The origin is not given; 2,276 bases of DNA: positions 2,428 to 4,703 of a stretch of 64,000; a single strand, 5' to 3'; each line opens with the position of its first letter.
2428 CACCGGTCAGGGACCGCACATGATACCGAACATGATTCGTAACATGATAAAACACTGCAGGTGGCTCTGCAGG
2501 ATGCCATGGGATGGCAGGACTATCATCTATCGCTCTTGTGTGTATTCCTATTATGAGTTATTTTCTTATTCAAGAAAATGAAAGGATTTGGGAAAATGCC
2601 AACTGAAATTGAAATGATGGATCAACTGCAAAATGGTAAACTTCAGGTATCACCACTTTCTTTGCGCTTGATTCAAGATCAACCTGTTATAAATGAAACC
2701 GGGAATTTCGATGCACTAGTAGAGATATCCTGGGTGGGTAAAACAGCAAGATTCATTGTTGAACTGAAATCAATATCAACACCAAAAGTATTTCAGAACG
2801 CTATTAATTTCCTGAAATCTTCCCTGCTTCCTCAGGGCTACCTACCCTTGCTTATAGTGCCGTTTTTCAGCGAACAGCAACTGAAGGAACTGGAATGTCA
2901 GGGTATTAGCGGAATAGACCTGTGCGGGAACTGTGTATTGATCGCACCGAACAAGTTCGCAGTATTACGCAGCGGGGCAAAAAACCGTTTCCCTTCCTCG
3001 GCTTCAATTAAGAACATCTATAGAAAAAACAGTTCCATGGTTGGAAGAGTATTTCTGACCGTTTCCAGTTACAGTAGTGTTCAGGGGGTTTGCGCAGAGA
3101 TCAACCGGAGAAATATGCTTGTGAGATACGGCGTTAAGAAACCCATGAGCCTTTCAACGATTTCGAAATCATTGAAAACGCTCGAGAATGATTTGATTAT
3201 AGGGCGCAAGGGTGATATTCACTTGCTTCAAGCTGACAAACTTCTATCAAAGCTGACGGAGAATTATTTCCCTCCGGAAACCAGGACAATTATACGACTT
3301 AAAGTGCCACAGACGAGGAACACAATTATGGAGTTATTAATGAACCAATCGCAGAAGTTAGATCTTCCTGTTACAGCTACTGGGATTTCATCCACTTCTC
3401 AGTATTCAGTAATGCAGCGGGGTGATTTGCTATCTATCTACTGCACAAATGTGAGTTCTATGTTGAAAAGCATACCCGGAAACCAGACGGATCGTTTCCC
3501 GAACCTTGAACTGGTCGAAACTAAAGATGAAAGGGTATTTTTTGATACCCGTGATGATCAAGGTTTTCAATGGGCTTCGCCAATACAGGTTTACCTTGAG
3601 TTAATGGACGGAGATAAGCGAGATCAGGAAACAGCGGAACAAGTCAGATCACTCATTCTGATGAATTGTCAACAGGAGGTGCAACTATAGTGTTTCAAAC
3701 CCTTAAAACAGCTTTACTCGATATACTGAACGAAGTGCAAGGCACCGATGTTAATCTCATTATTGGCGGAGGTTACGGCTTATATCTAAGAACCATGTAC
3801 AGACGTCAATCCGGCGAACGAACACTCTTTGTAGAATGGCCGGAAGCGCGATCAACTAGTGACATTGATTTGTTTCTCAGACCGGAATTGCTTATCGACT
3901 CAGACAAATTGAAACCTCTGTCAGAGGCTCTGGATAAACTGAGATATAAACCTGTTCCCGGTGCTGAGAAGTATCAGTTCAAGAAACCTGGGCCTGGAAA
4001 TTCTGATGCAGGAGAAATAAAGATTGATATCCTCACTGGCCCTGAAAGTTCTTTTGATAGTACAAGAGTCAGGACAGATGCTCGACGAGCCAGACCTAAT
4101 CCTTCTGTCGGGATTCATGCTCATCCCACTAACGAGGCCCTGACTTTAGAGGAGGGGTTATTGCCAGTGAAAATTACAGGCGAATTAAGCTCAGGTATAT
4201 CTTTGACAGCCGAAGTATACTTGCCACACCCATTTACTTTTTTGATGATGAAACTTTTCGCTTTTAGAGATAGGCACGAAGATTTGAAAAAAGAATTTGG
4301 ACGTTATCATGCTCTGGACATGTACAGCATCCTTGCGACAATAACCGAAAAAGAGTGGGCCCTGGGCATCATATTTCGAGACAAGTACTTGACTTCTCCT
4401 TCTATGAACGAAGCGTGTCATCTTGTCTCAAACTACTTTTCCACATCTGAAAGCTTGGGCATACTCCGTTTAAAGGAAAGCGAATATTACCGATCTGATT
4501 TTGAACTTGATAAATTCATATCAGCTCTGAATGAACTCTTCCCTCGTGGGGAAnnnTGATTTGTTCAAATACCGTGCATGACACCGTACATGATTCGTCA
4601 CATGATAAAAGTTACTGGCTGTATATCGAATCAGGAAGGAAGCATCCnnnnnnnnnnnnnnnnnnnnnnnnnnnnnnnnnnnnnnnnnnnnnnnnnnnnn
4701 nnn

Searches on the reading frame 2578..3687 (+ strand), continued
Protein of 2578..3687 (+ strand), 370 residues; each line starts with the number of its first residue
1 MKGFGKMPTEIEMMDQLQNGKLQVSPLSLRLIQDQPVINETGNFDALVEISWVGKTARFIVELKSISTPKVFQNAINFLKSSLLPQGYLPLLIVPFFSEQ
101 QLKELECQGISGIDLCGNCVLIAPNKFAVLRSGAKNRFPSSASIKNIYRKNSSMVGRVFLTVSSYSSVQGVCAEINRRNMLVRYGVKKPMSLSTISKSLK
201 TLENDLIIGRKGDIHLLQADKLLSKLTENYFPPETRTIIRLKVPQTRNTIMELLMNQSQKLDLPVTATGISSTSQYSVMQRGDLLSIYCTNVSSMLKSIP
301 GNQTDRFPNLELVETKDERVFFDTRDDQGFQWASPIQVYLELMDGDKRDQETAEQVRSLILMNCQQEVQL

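Call 81: search_protein_families(library=pfam, proteins=[P0457, P0417, P0466, P0478, P0500, P0462, P0484, P0471], max_evalue=0.05)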
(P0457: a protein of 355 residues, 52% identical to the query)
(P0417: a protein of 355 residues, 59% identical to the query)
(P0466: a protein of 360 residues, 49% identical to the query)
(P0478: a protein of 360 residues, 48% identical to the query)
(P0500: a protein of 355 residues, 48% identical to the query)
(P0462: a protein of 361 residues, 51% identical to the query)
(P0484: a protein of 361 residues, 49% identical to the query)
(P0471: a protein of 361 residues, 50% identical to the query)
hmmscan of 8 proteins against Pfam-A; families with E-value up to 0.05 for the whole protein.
P0457 (355 aa): 6 families
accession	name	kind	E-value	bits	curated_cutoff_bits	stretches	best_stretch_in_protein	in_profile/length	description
PF09952.14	AbiEi_2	-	2.3e-09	38.2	21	1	206-351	2-141/143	Transcriptional regulator, AbiEi antitoxin, Type IV TA system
PF04471.18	Mrr_cat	-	4.8e-06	27.1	21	1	17-109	9-101/115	Restriction endonuclease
PF09339.16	HTH_IclR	-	0.00032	20.9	22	1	152-200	5-51/52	IclR helix-turn-helix domain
PF13545.12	HTH_Crp_2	-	0.0098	16.3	27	1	172-213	27-68/70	Crp-like helix-turn-helix domain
PF22722.2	NA-iREase1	-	0.029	14.8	27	0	31-109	15-91/106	NACHT-associated inactive Restriction Endonuclease 1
PF12802.13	MarR_2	-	0.037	14.6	27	0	172-202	25-55/61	MarR family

P0417 (355 aa): 5 families
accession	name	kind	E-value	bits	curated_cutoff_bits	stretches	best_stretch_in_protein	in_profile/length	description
PF09952.14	AbiEi_2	-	2e-07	31.9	21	1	205-346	2-137/143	Transcriptional regulator, AbiEi antitoxin, Type IV TA system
PF04471.18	Mrr_cat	-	0.0014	19.1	21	1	36-111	29-103/115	Restriction endonuclease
PF13545.12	HTH_Crp_2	-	0.0032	17.8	27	1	166-212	22-68/70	Crp-like helix-turn-helix domain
PF12802.13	MarR_2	-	0.027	15.1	27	0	151-198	6-52/61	MarR family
PF04313.20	HSDR_N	-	0.038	14.3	25.1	0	53-86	136-166/198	Type I restriction enzyme R protein N terminus (HSDR_N)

P0466 (360 aa): 1 family
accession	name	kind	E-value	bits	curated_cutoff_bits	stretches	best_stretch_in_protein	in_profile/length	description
PF09952.14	AbiEi_2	-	1.2e-07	32.6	21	1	209-356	4-142/143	Transcriptional regulator, AbiEi antitoxin, Type IV TA system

P0478 (360 aa): 1 family
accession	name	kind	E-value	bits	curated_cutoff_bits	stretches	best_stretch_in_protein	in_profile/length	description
PF09952.14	AbiEi_2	-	5.9e-06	27.1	21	1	208-353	3-139/143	Transcriptional regulator, AbiEi antitoxin, Type IV TA system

P0500 (355 aa): 2 families
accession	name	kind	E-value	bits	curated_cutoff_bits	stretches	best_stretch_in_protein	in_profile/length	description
PF09952.14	AbiEi_2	-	5.2e-10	40.3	21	1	199-348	1-140/143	Transcriptional regulator, AbiEi antitoxin, Type IV TA system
PF09536.15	DUF2378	-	0.026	14.8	22.2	0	231-291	18-76/177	Protein of unknown function (DUF2378)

P0462 (361 aa): 1 family
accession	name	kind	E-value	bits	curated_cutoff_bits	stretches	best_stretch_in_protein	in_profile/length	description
PF09952.14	AbiEi_2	-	3.8e-06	27.7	21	1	209-351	2-138/143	Transcriptional regulator, AbiEi antitoxin, Type IV TA system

P0484 (361 aa): 2 families
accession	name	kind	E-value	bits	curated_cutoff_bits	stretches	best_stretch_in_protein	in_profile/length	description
PF09952.14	AbiEi_2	-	2.7e-07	31.4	21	1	208-354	3-140/143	Transcriptional regulator, AbiEi antitoxin, Type IV TA system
PF19980.4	DUF6416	-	0.043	14.7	27.1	0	150-179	11-40/100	Family of unknown function (DUF6416)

P0471 (361 aa): 2 families
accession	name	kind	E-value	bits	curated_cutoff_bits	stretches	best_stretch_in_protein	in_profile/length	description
PF09952.14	AbiEi_2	-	1.6e-08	35.4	21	1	208-356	3-142/143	Transcriptional regulator, AbiEi antitoxin, Type IV TA system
PF24751.1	DUF7696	-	0.003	18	27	1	333-359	27-53/55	Family of unknown function (DUF7696)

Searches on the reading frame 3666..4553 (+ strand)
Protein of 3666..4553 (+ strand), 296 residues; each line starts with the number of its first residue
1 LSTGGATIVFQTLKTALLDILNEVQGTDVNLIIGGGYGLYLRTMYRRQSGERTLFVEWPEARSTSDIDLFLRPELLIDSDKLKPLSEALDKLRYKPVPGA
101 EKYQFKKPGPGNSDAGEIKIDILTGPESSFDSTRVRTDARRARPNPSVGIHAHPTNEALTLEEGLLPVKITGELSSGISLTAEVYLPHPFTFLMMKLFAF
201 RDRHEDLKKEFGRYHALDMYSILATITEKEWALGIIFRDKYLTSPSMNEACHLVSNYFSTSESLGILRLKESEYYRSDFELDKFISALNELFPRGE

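Call 4: search_protein_families(library=pfam, proteins=[window:3666-4553:+], max_evalue=1)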
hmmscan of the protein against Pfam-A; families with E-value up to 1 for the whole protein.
window:3666-4553:+ (296 aa): 1 family
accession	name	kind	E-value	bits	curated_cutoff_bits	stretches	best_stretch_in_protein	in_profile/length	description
PF10620.15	MdcG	-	0.25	11.7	26.5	1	59-93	46-80/121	Phosphoribosyl-dephospho-CoA transferase MdcG C-terminal domain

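Call 5: search_protein_families(library=padloc, proteins=[window:3666-4553:+], max_evalue=1)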
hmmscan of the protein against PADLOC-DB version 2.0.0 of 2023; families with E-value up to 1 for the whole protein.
window:3666-4553:+ (296 aa): 1 family
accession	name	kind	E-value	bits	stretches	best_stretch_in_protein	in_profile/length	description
PDLC02291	AbiEii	-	0.0016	15.8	1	54-111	64-113/310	AbiEii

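Call 6: search_protein_families(library=ncbifam, proteins=[window:3666-4553:+], max_evalue=1)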
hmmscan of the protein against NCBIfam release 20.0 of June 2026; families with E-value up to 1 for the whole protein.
window:3666-4553:+ (296 aa): 0 families

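Call 7: find_homologous_proteins(query=window:3690-4553:+, max_evalue=0.001)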
Query window:3690-4553:+ (288 aa): 1079 proteins with E <= 0.001 among 2553 candidates; the best 120 are listed.
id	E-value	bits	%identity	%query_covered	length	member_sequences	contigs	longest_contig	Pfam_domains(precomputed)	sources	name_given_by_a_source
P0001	4.3e-189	645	100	100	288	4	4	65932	-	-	-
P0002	3.3e-151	520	83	99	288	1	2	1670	-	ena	-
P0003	5.1e-151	520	83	99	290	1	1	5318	-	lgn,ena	-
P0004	2.7e-150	517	82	99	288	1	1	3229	-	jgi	-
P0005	1.8e-149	515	82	99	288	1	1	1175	-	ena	-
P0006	1.4e-148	512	81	99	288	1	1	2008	-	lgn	-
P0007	6.2e-145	500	80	99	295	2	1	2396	-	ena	-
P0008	3.7e-125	435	68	99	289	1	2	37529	-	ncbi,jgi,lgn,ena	-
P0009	6.9e-120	418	64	98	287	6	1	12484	-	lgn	-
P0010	9.5e-119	414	66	99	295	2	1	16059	-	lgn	-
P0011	9.8e-119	414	67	98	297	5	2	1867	-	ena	-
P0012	1.8e-118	413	65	98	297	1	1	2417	-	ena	-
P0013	2.6e-118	412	67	98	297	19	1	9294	-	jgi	-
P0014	2.8e-118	412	67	98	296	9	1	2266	-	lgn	-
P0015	3.7e-118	412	64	98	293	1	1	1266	-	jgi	jgi:hypothetical protein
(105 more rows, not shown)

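Call 12: search_solved_structures(query=A1, max_evalue=10, show_alignments=2)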
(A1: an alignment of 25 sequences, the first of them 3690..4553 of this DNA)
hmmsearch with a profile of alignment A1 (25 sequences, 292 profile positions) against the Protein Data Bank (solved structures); distinct sequences matched with E-value up to 10: 0.

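Call 19: predict_structure(alignment_id=A1)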
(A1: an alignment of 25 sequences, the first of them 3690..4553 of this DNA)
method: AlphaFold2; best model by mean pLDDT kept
length: 288 residues; sequences in the alignment: 25
mean_pLDDT: 85.5   pTM: 0.86
mean pLDDT of the five models: 85.5, 85.5, 84.3, 81.9, 80.5
residues with pLDDT >= 90: 158; 70-90: 95; 50-70: 21; < 50: 14
segments of 3 or more residues with pLDDT < 50: 133-143
pLDDT, mean of each block of 10 residues (from residue 1): 88 94 92 93 92 85 82 85 89 80 64 84 71 40 62 90 94 96 94 77 81 96 97 92 95 94 92 97 85
secondary structure, 60 per line:
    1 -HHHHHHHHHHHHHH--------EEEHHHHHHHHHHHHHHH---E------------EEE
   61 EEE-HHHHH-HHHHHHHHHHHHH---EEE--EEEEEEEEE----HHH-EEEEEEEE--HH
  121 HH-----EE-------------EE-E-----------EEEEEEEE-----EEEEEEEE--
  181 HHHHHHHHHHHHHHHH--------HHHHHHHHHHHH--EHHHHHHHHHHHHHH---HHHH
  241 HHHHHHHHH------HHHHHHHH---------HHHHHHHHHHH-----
elements in order: H2-15 E24-26 H27-41 E58-63 H65-69 H71-83 E87-89 E92-100 E109-116 H119-122 E158-165 E171-178 H181-196 H205-216 H220-233 H237-249 H256-263 H273-283

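Call 22: fold_search(model_id=the predicted structure, library=pdb)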
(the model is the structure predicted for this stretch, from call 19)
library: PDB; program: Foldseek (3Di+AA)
matches with E <= 10: 277; with E <= 0.001: 0
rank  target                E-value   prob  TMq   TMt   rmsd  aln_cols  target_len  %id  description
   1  5kqj_MODEL_1_A        1.1e-03  1.00  0.36  0.52   9.3       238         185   15  Solution Structure of Antibiotic-Resistance Factor ANT(2'')-Ia Reveals Substrate-Regulated Conformation Dynami (released 2017-07-12)
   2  7c46                  1.4e-03  1.00  0.44  0.44   7.4       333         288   10  Crystal Structure of Rv1045 toxin point variant K189A (released 2021-05-26)
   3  6j7r                  7.6e-03  0.97  0.42  0.42   8.1       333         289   11  Crystal structure of toxin TglT (unusual type guanylyltransferase-like toxin, Rv1045) mutant S78A co-expressed with TakA (released 2020-05-13)
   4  6j7q                  1.0e-02  0.97  0.42  0.42   8.1       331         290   12  Crystal structure of toxin TglT (unusual type guanylyltransferase-like toxin, Rv1045) mutant S78A from Mycobacterium tub (released 2020-05-13)
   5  6j7o                  1.2e-02  0.90  0.36  0.36  12.0       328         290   12  Crystal structure of toxin TglT (unusual type guanylyltransferase-like toxin, Rv1045) mutant E146Q from Mycobacterium tu (released 2020-05-13)
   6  4m9g_A                2.9e-02  0.97  0.25  0.23   5.1       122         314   20  DNA Polymerase Beta E295K Binary Complex (released 2013-10-16)
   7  4m9n_A                3.0e-02  0.91  0.23  0.22   5.3       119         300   22  DNA Polymerase Beta E295K Soaked with dATP (released 2013-10-16)
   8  5u8i_A                3.0e-02  0.91  0.23  0.21   5.6       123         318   20  DNA Polymerase Beta S229L crystallized in PEG 400 (released 2017-04-26)
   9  7rbe_A                3.4e-02  0.87  0.22  0.20   5.4       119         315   20  Human DNA polymerase beta crosslinked binary complex - A (released 2022-03-09)
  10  4f5q_A                3.8e-02  0.87  0.21  0.20   5.7       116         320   21  Closed ternary complex of R283K DNA polymerase beta (released 2012-12-12)
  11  5bpc_A                4.0e-02  0.91  0.24  0.23   5.6       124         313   20  DNA polymerase beta ternary complex with a templating 5ClC and incoming dATP analog (released 2015-08-19)
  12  4m9h_A                4.0e-02  0.82  0.22  0.20   5.3       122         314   18  DNA Polymerase Beta E295K Soaked with dTTP (released 2013-10-16)
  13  2van                  4.5e-02  0.95  0.26  0.30   4.6       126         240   19  Nucleotidyl Transfer Mechanism of Mismatched dNTP Incorporation by DNA Polymerase b by Structural and Kinetic Analyses (released 2008-04-15)
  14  4m2y_A                4.5e-02  0.75  0.22  0.20   5.7       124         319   18  Structure of human DNA polymerase beta complexed with 8-BrG as the template base in a 1-nucleotide gapped DNA (released 2014-01-22)
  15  5v1g_A                4.8e-02  0.63  0.21  0.19   6.1       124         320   19  DNA polymerase beta binary complex with 8-oxoG at the primer terminus (released 2017-05-10)
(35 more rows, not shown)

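Call 25: search_protein_families(library=pfam, alignment_id=A1, max_evalue=1)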
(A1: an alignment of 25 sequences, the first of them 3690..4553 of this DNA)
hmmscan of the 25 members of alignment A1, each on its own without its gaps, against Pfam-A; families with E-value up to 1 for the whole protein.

A. member 1, window:3690-4553:+ (288 aa): 1 family
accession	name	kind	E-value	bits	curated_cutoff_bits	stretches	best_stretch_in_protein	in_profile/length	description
PF10620.15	MdcG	-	0.25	11.7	26.5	1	51-85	46-80/121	Phosphoribosyl-dephospho-CoA transferase MdcG C-terminal domain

B. families by the number of members that match (of 25 scanned): 6 families
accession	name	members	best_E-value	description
PF08843.17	AbiEii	9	0.0072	Nucleotidyl transferase AbiEii toxin, Type IV TA system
PF12281.14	NTP_transf_8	3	0.12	Nucleotidyltransferase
PF07883.17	Cupin_2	2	0.098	Cupin domain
PF10706.15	Aminoglyc_resit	1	0.11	Aminoglycoside-2''-adenylyltransferase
PF17781.7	RPN1_RPN2_N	1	0.19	RPN1 N-terminal domain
PF10620.15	MdcG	1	0.25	Phosphoribosyl-dephospho-CoA transferase MdcG C-terminal domain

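Call 27: find_related_loci(query=A1, collection=genome_contigs, flank=6000)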
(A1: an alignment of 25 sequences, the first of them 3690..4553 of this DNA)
Query A1 (288 aa) in genome_contigs; peptide patterns used: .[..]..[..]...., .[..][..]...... (x = any residue, [..] = any of these).
139 stretches matched a pattern; 112 encode a relative of the query (tblastn E <= 1e-3); the best 80 are kept; 80 distinct loci.
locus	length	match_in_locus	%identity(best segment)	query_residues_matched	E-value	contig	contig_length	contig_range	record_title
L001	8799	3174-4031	68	1-286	2e-131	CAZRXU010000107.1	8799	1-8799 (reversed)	MAG TPA_asm: uncultured bacterium isolate binchicken_co67_272 genome assembly, contig: NODE_8978_length_8799_cov_10.3295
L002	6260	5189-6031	67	5-285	4e-125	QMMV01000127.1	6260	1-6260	MAG: Deltaproteobacteria bacterium isolate B23_G16 B23_Guay16_scaffold_12587, whole genome shotgun sequence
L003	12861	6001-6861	65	1-287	8e-125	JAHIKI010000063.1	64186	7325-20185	MAG: Acidobacteria bacterium isolate KR13_N1.mb.47 KR13_N1.mb.47_k141_150403, whole genome shotgun sequence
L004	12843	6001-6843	65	5-285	1e-121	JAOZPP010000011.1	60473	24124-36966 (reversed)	MAG: bacterium isolate GMC4.metabat2.244 GMC4_189_length_60473_cov_21.161409, whole genome shotgun sequence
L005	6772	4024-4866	63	5-285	3e-121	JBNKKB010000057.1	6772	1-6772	MAG: Desulfobacteraceae bacterium isolate H1H2.bin.6.orig k141_598723, whole genome shotgun sequence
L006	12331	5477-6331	64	1-285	3e-121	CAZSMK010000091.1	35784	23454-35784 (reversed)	MAG TPA_asm: uncultured Candidatus Sumerlaeota bacterium isolate SRP067234_co1_16 genome assembly, contig: k99_65477, wh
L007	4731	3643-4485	64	5-285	1e-121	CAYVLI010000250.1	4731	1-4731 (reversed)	MAG TPA_asm: uncultured Nitrospinota bacterium isolate binchicken_co172_105 genome assembly, contig: NODE_18565_length_4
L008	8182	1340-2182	64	5-285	4e-120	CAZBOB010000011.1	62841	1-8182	MAG TPA_asm: uncultured Desulfobacteraceae bacterium isolate binchicken_co34_357 genome assembly, contig: NODE_552_lengt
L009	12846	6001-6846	64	4-285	5e-120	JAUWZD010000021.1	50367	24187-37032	MAG: Spirochaetales bacterium isolate CSMAG_2727 CSMAG_2727_k141_863456_length_50367_cov_15.0000, whole genome shotgun s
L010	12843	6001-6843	64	5-285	1e-119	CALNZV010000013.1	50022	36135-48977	MAG: uncultured Desulfobacteraceae bacterium isolate HOU_bin.0211 genome assembly, contig: contig_46867, whole genome sh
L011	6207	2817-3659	64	5-285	9e-120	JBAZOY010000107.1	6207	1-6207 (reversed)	MAG: Syntrophales bacterium isolate SO_2017_SWC_17 scaffold_10709_c1_LP-4_2017, whole genome shotgun sequence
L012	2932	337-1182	62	4-285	1e-123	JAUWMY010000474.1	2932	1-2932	MAG: Desulfobacteraceae bacterium isolate CSMAG_2410 CSMAG_2410_k141_189261_length_2932_cov_6.6768, whole genome shotgun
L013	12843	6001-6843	65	5-285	1e-119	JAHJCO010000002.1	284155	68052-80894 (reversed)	MAG: Actinomycetota bacterium isolate Modern_marine.mb.309 Modern_marine.mb.309_k141_67198, whole genome shotgun sequenc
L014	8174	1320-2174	63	1-285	1e-119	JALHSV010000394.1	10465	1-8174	MAG: Thermodesulfovibrionales bacterium isolate PFL7 seq_2253528, whole genome shotgun sequence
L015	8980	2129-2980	63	2-285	3e-119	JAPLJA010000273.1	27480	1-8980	MAG: Proteobacteria bacterium isolate LacPavin_0920_SED5_MAG_48_26 LacPavin_0920_SED5_scaffold_1917813, whole genome sho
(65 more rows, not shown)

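Call 52: search_protein_families(library=pfam, alignment_id=A4, max_evalue=0.00001)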
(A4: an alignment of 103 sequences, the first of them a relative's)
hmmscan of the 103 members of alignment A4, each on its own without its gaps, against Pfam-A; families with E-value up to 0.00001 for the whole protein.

A. member 1, L001:883-1710:+ (276 aa): 1 family
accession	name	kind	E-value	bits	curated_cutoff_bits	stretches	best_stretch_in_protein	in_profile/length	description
PF08843.17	AbiEii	-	5e-25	89.3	22.5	1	36-251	8-229/238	Nucleotidyl transferase AbiEii toxin, Type IV TA system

B. families by the number of members that match (of 103 scanned): 53 families (the first 25 are shown)
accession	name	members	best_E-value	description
PF00589.27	Phage_integrase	5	3.2e-34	Phage integrase family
PF13338.12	AbiEi_4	3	7.7e-12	Transcriptional regulator, AbiEi antitoxin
PF03631.20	Virul_fac_BrkB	2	3.9e-53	Virulence factor BrkB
PF10543.14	ORF6N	2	8.1e-34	ORF6N domain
PF01636.29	APH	2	8.4e-30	Phosphotransferase enzyme family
PF05016.21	ParE_toxin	2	8.7e-20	ParE toxin of type II toxin-antitoxin system, parDE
PF08241.18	Methyltransf_11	2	1.1e-19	Methyltransferase domain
PF13649.12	Methyltransf_25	2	4.2e-18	Methyltransferase domain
PF13847.12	Methyltransf_31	2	7.2e-18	Methyltransferase domain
PF01381.28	HTH_3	2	1.5e-16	Helix-turn-helix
PF13489.12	Methyltransf_23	2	3.6e-14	Methyltransferase domain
PF08242.18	Methyltransf_12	2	7.2e-14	Methyltransferase domain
PF02504.20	FA_synthesis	1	1.6e-66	Fatty acid synthesis protein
PF02773.21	S-AdoMet_synt_C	1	2.5e-65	S-adenosylmethionine synthetase, C-terminal domain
PF00441.29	Acyl-CoA_dh_1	1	8.5e-53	Acyl-CoA dehydrogenase, C-terminal domain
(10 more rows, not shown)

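Call 67: find_related_loci(query=A1, collection=viral_contigs, flank=8000)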
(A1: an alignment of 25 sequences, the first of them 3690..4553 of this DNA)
Query A1 (288 aa) in viral_contigs; peptide patterns used: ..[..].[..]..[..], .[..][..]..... (x = any residue, [..] = any of these).
71 stretches matched a pattern, but none encodes a relative of the query by tblastn (E <= 1e-3).

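Call 68: search_dna_similar(query=window:3690-4553:+, collection=plasmids, mode=protein, max_evalue=0.01, max_rows=15)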
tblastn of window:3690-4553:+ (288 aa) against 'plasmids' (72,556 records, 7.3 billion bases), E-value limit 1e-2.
No match.
